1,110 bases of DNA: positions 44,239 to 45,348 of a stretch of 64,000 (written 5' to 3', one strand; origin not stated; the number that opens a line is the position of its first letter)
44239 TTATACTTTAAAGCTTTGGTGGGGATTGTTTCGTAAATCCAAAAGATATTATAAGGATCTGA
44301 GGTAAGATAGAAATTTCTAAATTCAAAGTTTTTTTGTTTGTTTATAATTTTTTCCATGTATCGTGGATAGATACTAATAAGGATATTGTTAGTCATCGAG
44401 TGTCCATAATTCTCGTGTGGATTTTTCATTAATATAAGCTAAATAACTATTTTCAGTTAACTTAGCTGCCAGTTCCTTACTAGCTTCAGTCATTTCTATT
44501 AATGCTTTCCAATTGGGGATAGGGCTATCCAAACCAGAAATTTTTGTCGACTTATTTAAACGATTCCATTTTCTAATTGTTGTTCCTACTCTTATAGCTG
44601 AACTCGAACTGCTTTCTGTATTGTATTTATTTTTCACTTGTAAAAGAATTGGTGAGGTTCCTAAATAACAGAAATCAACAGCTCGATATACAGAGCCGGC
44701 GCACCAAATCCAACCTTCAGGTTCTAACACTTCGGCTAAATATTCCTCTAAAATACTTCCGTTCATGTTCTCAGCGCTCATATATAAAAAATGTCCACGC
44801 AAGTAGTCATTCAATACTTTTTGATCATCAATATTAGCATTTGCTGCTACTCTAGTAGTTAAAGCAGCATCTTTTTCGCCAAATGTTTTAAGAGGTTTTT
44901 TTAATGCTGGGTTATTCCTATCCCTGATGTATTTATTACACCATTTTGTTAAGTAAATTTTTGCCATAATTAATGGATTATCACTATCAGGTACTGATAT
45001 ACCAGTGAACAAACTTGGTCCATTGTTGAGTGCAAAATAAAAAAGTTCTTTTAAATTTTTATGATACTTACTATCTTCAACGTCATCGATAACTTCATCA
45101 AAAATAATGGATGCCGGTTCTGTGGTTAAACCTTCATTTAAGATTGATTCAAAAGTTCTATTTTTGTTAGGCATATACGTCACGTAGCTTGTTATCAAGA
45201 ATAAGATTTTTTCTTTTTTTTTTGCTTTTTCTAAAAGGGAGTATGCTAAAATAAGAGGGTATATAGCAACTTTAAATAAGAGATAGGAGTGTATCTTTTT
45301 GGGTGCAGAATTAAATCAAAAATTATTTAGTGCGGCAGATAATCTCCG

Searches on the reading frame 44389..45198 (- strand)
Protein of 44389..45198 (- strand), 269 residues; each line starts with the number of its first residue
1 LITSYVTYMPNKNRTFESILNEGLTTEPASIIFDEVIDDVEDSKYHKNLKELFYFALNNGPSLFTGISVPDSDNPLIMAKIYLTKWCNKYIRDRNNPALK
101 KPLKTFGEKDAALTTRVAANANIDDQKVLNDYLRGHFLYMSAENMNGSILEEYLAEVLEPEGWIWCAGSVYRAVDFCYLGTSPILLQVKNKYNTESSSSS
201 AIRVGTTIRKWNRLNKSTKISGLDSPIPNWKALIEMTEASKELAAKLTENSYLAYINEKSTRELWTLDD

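Call 3: search_protein_families(library=pfam, proteins=[window:44389-45198:-], max_evalue=1)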
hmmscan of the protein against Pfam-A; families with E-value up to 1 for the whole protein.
window:44389-45198:- (269 aa): 1 family
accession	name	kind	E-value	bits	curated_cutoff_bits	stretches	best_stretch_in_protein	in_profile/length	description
PF09570.16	RE_SinI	-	6.4e-28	98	22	1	129-215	94-182/218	SinI restriction endonuclease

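Call 4: search_protein_families(library=ncbifam, proteins=[window:44389-45198:-], max_evalue=1)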
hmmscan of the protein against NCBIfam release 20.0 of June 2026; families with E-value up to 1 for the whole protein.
window:44389-45198:- (269 aa): 0 families

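Call 5: search_protein_families(library=padloc, proteins=[window:44389-45198:-], max_evalue=1)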
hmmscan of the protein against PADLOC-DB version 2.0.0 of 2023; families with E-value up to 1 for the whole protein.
window:44389-45198:- (269 aa): 2 families
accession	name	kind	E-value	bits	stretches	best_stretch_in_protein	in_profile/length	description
PDLC03416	REase_II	-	1.2e-29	101.4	1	126-219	101-196/233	Type II restriction enzyme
PDLC03481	REase_II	-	2.8e-21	74.1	1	134-219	94-177/234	Type II restriction enzyme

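Call 6: find_homologous_proteins(query=window:44389-45198:-)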
Query window:44389-45198:- (269 aa): 109 proteins with E <= 0.001 among 593 candidates.
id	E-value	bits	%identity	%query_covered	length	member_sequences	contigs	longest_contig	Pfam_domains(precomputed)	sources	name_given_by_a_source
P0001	1.1e-175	600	99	100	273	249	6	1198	PF09570.17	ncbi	ncbi:TPA: SinI family restriction endonuclease, partial [Enterococcus faecium]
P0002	1.4e-160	551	100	91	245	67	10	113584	PF09570.17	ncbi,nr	ncbi:TPA: SinI family restriction endonuclease, partial [Enterococcus faecium]|nr:SinI family restri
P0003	1.0e-133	463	100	77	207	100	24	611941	PF09570.17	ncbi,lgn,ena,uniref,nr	ncbi:hypothetical protein OM5_02639 [Enterococcus faecium EnGen0050]|uniref:SinI family restriction 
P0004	1.7e-121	423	73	97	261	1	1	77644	PF09570.17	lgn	-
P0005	1.6e-94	334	60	97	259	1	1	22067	PF09570.17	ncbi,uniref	ncbi:SinI family restriction endonuclease [Bacillus sp. JJ1127]|uniref:SinI family restriction endon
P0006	1.2e-89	318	58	95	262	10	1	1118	PF09570.17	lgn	-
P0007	2.6e-89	317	59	94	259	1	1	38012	PF09570.17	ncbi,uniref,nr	ncbi:SinI family restriction endonuclease [Bacillus cereus]|uniref:SinI family restriction endonucle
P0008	2.2e-88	314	56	94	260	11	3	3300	PF09570.17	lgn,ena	-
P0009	1.4e-87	311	56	97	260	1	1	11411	PF09570.17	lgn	-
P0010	5.7e-87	309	56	97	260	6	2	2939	PF09570.17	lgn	-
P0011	3.8e-86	307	56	94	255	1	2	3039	PF09570.17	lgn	-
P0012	6.6e-85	303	57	96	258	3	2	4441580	PF09570.17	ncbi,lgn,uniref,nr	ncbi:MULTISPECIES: SinI family restriction endonuclease [unclassified Viridibacillus]|uniref:SinI fa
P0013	2.2e-84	301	57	97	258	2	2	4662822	PF09570.17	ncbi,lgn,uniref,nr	ncbi:SinI family restriction endonuclease [Lysinibacillus varians]|uniref:SinI family restriction en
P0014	2.7e-84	301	56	97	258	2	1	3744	PF09570.17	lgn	-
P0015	4.5e-84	300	54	97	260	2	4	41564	PF09570.17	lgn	-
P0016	7.2e-84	299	56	96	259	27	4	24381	PF09570.17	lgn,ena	-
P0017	1.1e-82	295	56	94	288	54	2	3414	PF09570.17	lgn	-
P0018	1.3e-82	295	55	97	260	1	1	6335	PF09570.17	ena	-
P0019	1.8e-82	295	55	96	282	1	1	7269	PF09570.17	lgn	-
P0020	1.8e-82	295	56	93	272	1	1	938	PF09570.17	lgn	-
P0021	2.2e-82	294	56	95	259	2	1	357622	PF09570.17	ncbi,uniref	ncbi:SinI family restriction endonuclease [Bacillus cereus]|uniref:SinI family restriction endonucle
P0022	3.7e-82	294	56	92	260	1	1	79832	PF09570.17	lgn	-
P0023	7.7e-82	293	56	94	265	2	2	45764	PF09570.17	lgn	-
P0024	4.3e-81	290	52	96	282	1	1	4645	PF09570.17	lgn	-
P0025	1.4e-80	289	51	97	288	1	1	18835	PF09570.17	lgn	-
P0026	1.8e-80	288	55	96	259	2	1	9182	PF09570.17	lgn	-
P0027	2.1e-80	288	57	93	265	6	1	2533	PF09570.17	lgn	-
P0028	4.1e-80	287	51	97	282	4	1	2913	PF09570.17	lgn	-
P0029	1.5e-79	285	54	95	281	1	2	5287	PF09570.17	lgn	-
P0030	2.4e-79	284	51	96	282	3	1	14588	PF09570.17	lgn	-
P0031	1.2e-77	279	52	96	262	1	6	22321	PF09570.17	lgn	-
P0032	3.0e-75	271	52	95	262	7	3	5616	PF09570.17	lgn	-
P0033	3.3e-75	271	52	95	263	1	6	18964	PF09570.17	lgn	-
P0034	1.2e-73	266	53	94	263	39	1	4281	PF09570.17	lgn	-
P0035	2.0e-73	265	53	88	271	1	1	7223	PF09570.17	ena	-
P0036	6.5e-73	263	51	96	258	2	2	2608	PF09570.17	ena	-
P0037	6.6e-73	263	51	96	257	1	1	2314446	PF09570.17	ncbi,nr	ncbi:hypothetical protein A4G20_09280 [Pasteurellaceae bacterium RH1A]|nr:hypothetical protein A4G20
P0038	7.3e-73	263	51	95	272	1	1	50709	PF09570.17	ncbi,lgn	-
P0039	1.3e-72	262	50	90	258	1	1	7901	PF09570.17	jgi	jgi:hypothetical protein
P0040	1.4e-72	262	53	91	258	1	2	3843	PF09570.17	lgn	-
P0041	1.7e-72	262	53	93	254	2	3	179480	PF09570.17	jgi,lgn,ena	-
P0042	2.0e-72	262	50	95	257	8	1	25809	PF09570.17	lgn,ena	-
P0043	2.4e-72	262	55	86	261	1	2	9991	PF09570.17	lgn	-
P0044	4.0e-72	261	51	95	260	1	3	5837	PF09570.17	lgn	-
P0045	1.1e-71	259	52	90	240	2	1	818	PF09570.17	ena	-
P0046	1.1e-71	259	54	88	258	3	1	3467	PF09570.17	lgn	-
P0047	2.6e-71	258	53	88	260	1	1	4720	PF09570.17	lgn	-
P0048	5.5e-71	257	52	93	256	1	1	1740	PF09570.17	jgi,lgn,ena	-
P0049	7.3e-71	257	53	88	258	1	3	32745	PF09570.17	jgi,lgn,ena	jgi:type-2 restriction enzyme eco47I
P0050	9.0e-71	256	49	96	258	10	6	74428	PF09570.17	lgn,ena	-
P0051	9.8e-71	256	54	88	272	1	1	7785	PF09570.17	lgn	-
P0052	1.1e-70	256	51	96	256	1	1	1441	PF09570.17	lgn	-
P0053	1.5e-70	256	52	91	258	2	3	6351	PF09570.17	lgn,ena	-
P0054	1.7e-70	255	53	88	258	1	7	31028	PF09570.17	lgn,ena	-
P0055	8.4e-70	253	53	88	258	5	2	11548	PF09570.17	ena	-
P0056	9.6e-70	253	53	86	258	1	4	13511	PF09570.17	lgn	-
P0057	1.0e-69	253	52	88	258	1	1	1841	PF09570.17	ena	-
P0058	2.1e-69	252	54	88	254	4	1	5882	PF09570.17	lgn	-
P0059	3.4e-69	251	51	95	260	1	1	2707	PF09570.17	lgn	-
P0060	4.1e-69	251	48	95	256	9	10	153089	PF09570.17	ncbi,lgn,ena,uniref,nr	ncbi:SinI family restriction endonuclease [uncultured Streptococcus sp.]|uniref:SinI family restrict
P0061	5.5e-69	251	51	86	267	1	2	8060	PF09570.17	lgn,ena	-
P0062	8.8e-69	250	53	86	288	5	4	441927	PF09570.17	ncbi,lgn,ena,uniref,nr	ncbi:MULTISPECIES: SinI family restriction endonuclease [Leuconostoc]|uniref:SinI family restriction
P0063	2.0e-68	249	49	95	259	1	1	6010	PF09570.17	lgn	-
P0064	8.1e-68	247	49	94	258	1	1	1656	PF09570.17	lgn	-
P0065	9.4e-68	246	50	94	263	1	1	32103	PF09570.17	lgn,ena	-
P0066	1.4e-67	246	51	94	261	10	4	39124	PF09570.17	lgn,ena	-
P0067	5.2e-67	244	52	88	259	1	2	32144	PF09570.17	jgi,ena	jgi:type-2 restriction enzyme eco47I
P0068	9.3e-67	243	52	88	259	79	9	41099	PF09570.17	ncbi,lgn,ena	-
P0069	1.1e-66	243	53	87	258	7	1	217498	PF09570.17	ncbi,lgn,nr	ncbi:TPA: SinI family restriction endonuclease [Streptococcus suis]|nr:SinI family restriction endon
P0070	4.6e-64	234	52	80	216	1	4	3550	PF09570.17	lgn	-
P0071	5.3e-64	234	51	88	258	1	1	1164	PF09570.17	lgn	-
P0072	5.6e-63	231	48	96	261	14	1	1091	PF09570.17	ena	-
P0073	3.4e-62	228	52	84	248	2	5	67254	PF09570.17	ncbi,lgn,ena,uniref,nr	ncbi:SinI family restriction endonuclease [Brochothrix thermosphacta]|uniref:SinI family restriction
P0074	4.6e-62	228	49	88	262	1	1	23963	PF09570.17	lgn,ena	-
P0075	1.6e-61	226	50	88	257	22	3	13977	PF09570.17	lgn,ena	-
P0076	2.2e-60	222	46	97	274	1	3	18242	PF09570.17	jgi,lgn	-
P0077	3.1e-58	215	53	75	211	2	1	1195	PF09570.17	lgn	-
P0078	4.0e-58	215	48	91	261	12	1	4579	PF09570.17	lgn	-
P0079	1.6e-55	206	51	78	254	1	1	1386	PF09570.17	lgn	-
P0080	1.4e-54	203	48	81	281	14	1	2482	PF09570.17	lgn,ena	-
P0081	6.9e-54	201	47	81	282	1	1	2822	PF09570.17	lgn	-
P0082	6.8e-53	198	47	84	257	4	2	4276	PF09570.17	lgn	-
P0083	9.2e-53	197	45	94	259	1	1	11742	PF09570.17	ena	-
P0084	1.1e-52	197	48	83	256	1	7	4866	PF09570.17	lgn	-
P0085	1.2e-52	197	44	92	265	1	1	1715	PF09570.17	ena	-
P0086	1.9e-52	196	45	98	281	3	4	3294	PF09570.17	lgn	-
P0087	5.9e-52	195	46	82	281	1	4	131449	PF09570.17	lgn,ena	-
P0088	1.2e-51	194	44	98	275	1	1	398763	PF09570.17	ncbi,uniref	ncbi:SinI family restriction endonuclease [Facklamia sp. P12950]|uniref:SinI family restriction endo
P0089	1.2e-51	194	45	94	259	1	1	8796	PF09570.17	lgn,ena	-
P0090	8.1e-50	188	41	94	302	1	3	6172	PF09570.17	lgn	-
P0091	1.6e-49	187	44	93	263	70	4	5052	PF09570.17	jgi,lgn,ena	jgi:hypothetical protein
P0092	2.0e-46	177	42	91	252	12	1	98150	PF09570.17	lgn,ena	-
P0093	2.0e-46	177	43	92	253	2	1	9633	PF09570.17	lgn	-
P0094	1.1e-45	174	45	82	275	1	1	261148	PF09570.17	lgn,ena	-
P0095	1.8e-43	167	42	90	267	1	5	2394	PF09570.17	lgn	-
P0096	3.1e-43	166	40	91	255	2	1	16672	PF09570.17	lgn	-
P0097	2.5e-41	160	54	55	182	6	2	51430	PF09570.17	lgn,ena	-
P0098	9.6e-40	155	59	48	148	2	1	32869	PF09570.17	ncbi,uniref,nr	ncbi:SinI family restriction endonuclease [Companilactobacillus suantsaicola]|uniref:SinI family res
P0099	4.1e-38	149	40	93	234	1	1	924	PF09570.17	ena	-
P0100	1.1e-22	99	39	66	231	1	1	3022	PF09570.17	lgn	-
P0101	5.1e-22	97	46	49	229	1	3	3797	PF09570.17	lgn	-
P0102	7.0e-22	96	38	67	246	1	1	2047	PF09570.17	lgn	-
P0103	7.7e-22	96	37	67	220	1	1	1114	PF09570.17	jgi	jgi:hypothetical protein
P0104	1.7e-21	95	37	68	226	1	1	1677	PF09570.17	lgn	-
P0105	3.8e-20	90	44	45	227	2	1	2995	PF09570.17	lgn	-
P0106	1.3e-19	89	38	65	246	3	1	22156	PF09570.17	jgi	jgi:hypothetical protein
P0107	3.0e-19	88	43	52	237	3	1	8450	PF09570.17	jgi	jgi:hypothetical protein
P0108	2.1e-17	81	36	65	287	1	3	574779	PF09570.17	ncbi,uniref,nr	ncbi:SinI family restriction endonuclease [Planococcus sp. CP5-4]|uniref:SinI family restriction end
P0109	1.4e-13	69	40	49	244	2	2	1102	PF09570.17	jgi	-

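Call 10: search_protein_families(library=padloc, proteins=[P0004, P0005], max_evalue=1)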
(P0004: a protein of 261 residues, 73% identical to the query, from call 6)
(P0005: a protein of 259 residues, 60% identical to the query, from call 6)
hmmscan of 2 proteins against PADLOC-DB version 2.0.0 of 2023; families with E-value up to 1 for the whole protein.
P0004 (261 aa): 2 families
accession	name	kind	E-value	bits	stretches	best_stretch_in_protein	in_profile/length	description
PDLC03416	REase_II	-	6.8e-32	108.7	1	65-225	50-203/233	Type II restriction enzyme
PDLC03481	REase_II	-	2.2e-22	77.7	1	107-247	79-204/234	Type II restriction enzyme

P0005 (259 aa): 2 families
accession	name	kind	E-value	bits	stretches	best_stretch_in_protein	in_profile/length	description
PDLC03416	REase_II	-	3.7e-35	119.4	1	40-227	29-206/233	Type II restriction enzyme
PDLC03481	REase_II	-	3.5e-23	80.3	1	107-207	79-174/234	Type II restriction enzyme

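Call 18: find_encoding_contigs(protein=P0004, flank=6000, max_places=2)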
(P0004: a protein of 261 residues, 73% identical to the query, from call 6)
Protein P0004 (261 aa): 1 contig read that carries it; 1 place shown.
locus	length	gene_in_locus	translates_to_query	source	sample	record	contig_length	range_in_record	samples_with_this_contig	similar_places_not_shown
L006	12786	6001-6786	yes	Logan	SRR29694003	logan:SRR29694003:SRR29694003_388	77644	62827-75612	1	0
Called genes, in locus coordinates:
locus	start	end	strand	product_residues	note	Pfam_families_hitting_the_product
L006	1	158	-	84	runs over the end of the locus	PF01978:TrmB (weak), PF12802:MarR_2, PF01047:MarR, PF13412:HTH_24 (weak)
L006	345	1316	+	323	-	PF01207:Dus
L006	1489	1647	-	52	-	-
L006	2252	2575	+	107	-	PF01022:HTH_5 (weak)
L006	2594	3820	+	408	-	PF00654:Voltage_CLC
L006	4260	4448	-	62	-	-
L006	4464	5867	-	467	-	PF12728:HTH_17 (weak), PF00145:DNA_methylase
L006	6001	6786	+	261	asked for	PF09570:RE_SinI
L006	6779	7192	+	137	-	-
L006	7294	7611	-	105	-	PF12844:HTH_19, PF01381:HTH_3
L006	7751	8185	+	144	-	-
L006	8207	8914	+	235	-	-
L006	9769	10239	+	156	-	-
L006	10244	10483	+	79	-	-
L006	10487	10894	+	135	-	-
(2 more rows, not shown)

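Call 19: find_encoding_contigs(protein=P0012, flank=6000, max_places=2)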
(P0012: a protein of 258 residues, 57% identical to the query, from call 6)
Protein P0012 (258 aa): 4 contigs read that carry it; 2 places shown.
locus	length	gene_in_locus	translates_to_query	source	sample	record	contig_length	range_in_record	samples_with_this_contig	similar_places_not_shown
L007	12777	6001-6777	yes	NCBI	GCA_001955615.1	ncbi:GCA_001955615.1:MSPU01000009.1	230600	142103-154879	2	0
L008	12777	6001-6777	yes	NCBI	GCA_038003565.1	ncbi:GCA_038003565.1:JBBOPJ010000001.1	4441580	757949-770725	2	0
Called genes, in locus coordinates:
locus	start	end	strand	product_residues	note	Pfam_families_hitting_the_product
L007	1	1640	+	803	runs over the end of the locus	PF08206:OB_RNB, PF17876:CSD2 (weak), PF08206:OB_RNB, PF17876:CSD2, PF00773:RNB, PF00575:S1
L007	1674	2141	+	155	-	PF01668:SmpB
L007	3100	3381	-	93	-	PF00589:Phage_integrase (weak)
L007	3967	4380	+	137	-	-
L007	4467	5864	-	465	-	PF00145:DNA_methylase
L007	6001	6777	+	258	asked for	PF09570:RE_SinI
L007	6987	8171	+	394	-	PF03235:GmrSD_N (faint)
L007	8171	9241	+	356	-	-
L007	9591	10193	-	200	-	PF00881:Nitroreductase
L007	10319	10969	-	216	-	PF01323:DSBA, PF13743:Thioredoxin_5 (weak), PF13462:Thioredoxin_4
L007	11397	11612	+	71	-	-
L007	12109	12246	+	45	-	-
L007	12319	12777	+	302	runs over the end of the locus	PF00892:EamA, PF03151:TPT (faint), PF00892:EamA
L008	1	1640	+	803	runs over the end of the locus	PF08206:OB_RNB, PF17876:CSD2 (weak), PF08206:OB_RNB, PF17876:CSD2, PF00773:RNB, PF00575:S1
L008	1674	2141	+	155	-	PF01668:SmpB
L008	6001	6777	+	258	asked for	PF09570:RE_SinI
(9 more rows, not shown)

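Call 20: find_encoding_contigs(protein=P0062, flank=6000, max_places=2)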
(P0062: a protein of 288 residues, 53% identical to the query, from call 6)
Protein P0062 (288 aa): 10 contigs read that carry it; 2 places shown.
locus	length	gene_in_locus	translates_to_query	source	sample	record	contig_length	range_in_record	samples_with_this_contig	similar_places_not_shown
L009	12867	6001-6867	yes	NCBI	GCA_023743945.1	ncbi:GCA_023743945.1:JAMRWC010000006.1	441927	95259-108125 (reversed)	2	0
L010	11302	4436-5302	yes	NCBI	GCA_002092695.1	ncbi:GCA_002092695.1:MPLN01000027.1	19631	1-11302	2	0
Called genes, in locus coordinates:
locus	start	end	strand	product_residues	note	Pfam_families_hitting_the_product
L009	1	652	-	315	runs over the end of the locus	PF12642:TpcC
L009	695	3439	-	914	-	PF13289:SIR2_2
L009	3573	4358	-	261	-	-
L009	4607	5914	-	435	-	PF13443:HTH_26 (faint), PF00145:DNA_methylase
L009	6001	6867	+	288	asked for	PF09570:RE_SinI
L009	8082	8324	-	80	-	-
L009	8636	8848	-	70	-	PF13443:HTH_26 (weak), PF01381:HTH_3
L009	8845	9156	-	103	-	PF20040:DUF6442 (weak)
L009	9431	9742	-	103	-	-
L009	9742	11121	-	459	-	-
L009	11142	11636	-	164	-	PF03793:PASTA (weak)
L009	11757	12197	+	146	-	-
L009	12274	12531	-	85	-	-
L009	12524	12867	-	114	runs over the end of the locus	-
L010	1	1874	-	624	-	PF13289:SIR2_2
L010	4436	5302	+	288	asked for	PF09570:RE_SinI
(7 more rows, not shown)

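Call 36: search_protein_families(library=padloc, proteins=[L007:6987-8171:+, L007:8171-9241:+], max_evalue=0.01)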
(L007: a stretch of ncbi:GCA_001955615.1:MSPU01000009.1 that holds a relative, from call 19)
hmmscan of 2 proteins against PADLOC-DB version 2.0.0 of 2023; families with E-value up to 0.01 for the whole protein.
L007:6987-8171:+ (394 aa): 1 family
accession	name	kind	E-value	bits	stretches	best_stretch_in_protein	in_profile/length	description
PDLC03835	DzbA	-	2.4e-149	495.9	1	1-391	2-391/393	-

L007:8171-9241:+ (356 aa): 1 family
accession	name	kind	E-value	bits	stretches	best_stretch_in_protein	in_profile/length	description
PDLC03836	DzbB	-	1.4e-77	259.4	1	5-354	5-339/341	-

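Call 45: find_related_loci(query=A3, collection=genome_contigs, flank=6000)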
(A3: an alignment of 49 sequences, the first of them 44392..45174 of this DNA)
Query A3 (261 aa) in genome_contigs; peptide patterns used: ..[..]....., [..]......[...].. (x = any residue, [..] = any of these).
290 stretches matched a pattern; 171 encode a relative of the query (tblastn E <= 1e-3); the best 80 are kept; 80 distinct loci.
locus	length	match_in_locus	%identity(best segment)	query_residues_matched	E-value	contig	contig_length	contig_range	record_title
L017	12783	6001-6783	97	1-261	4e-171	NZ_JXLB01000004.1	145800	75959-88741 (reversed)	Enterococcus ratti strain DSM 15687 Scaffold4, whole genome shotgun sequence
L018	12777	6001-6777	56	1-259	6e-90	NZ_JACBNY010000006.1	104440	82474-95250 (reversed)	Pseudolactococcus laudensis strain DSM 28961 contig6, whole genome shotgun sequence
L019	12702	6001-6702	51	24-259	5e-70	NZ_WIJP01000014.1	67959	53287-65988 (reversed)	Streptococcus mitis strain SM10 NODE_14_length_67959_cov_26.950407, whole genome shotgun sequence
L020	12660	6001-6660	51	37-256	3e-60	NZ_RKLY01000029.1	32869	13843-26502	Companilactobacillus suantsaicola strain BCRC 81127 Scaffold29_1, whole genome shotgun sequence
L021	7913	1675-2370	48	41-259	7e-60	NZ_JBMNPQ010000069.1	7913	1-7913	MAG: Peptoniphilus sp. isolate SBF912SR2HQ0006 scaffold_41831_c1, whole genome shotgun sequence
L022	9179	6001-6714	43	6-256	1e-52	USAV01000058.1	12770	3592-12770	uncultured Veillonella sp. isolate UMGS1539 genome assembly, contig: NODE_1037_length_12770_cov_28.263452, whole genome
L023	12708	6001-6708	35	11-254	2e-33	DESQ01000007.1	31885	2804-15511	MAG TPA_asm: Lachnospiraceae bacterium UBA3310 UBA3310_contig_434, whole genome shotgun sequence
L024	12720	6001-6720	34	10-252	1e-33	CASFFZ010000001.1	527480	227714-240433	uncultured bacterium isolate SI.O27.metabat-bins.19 genome assembly, contig: SI.O27.metabat-bins.19.fa_k141_39440, whole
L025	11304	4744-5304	39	72-256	4e-33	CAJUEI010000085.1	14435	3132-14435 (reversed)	MAG TPA_asm: uncultured Lachnospiraceae bacterium isolate MGBC128194 genome assembly, contig: MGBC128194.85, whole genom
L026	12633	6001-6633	39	40-254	7e-33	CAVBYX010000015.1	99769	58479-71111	Acutalibacteraceae bacterium isolate SRR8978320_cleanbin_000002 genome assembly, contig: Spades_SRR8978320_contig_4, who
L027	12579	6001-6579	40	54-248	9e-33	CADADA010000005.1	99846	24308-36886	MAG: uncultured Lachnospiraceae bacterium isolate RUG13174 genome assembly, contig: RUG13174_asm_5, whole genome shotgun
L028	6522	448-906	46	74-228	8e-33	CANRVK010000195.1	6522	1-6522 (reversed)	MAG TPA_asm: uncultured Eubacteriaceae bacterium isolate SRR15730550_bin.21_metawrap_v1.3_MAG genome assembly, contig: N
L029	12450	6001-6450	45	74-225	1e-32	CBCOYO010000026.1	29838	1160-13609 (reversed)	MAG: uncultured Lachnospiraceae bacterium isolate METABAT215_SAMECAGE_PRE_SCAFFOLDS_1500_METASPADES__control2_F411_F412.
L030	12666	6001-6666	36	26-248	2e-32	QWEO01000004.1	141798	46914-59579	Neglectibacter sp. X58 Scaffold4_1, whole genome shotgun sequence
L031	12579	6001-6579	39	54-248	6e-32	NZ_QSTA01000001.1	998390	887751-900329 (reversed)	Eubacterium sp. OM08-24 OM08-24.Scaf1, whole genome shotgun sequence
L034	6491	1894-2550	37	39-261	2e-31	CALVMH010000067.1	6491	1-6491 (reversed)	MAG: uncultured Clostridia bacterium isolate BRZ_SR__bin7 genome assembly, contig: BRZ_SR__NODE_14977_length_6491_cov_7.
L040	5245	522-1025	36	77-254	8e-30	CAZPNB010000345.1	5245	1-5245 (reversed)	MAG TPA_asm: uncultured Spirochaetales bacterium isolate binchicken_co165_363 genome assembly, contig: k141_1251234, who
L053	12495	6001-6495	36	74-250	2e-26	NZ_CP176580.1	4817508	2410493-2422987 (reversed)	Nitrincola sp. MINF-07-Sa-05 chromosome, complete genome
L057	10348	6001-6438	39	55-205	4e-26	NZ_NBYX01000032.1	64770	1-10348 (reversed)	Burkholderia puraquae strain CAMPA 1040 scaffold_31, whole genome shotgun sequence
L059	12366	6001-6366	42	83-205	3e-25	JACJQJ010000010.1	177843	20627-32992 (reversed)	Nostoc linckia FACHB-104 contig10, whole genome shotgun sequence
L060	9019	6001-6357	46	90-205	2e-25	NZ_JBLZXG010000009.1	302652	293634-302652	MAG: Achromobacter sp. isolate S2_GT14BC2 NODE_24_length_302652_cov_100.974211, whole genome shotgun sequence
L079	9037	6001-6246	57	128-205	1e-23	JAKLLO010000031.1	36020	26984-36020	MAG: Zoogloea sp. isolate MAG.512 MAG.512-scaffold_929, whole genome shotgun sequence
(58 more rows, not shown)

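Call 51: search_protein_families(library=pfam, alignment_id=A4, max_evalue=0.001)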
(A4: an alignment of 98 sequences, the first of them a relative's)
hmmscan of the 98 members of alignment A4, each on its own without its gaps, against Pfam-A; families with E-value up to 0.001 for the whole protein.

A. member 1, L017:3986-4270:- (94 aa): 0 families

B. families by the number of members that match (of 98 scanned): 47 families (the first 25 are shown)
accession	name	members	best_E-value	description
PF03852.21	Vsr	5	2.7e-26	DNA mismatch endonuclease Vsr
PF01381.28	HTH_3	4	1e-17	Helix-turn-helix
PF13560.12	HTH_31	4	1e-13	Helix-turn-helix domain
PF12844.13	HTH_19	4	5.7e-10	Helix-turn-helix domain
PF13443.12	HTH_26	3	1.4e-05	Cro/C1-type HTH DNA-binding domain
PF00293.34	NUDIX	2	1.2e-20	NUDIX domain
PF13413.12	HTH_25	2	2.9e-06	Helix-turn-helix domain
PF01878.24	EVE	2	0.00018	EVE domain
PF14511.12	RE_EcoO109I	1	1.4e-73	Type II restriction endonuclease EcoO109I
PF02677.20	QueH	1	6.6e-69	Epoxyqueuosine reductase QueH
PF09553.16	RE_Eco47II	1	5.3e-49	Eco47II restriction endonuclease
PF09520.16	RE_TdeIII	1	2.2e-48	Type II restriction endonuclease, TdeIII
PF00805.28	Pentapeptide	1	1.2e-29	Pentapeptide repeats (8 copies)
PF01810.24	LysE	1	1.1e-23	LysE type translocator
PF00486.34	Trans_reg_C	1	2.5e-22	Transcriptional regulatory protein, C terminal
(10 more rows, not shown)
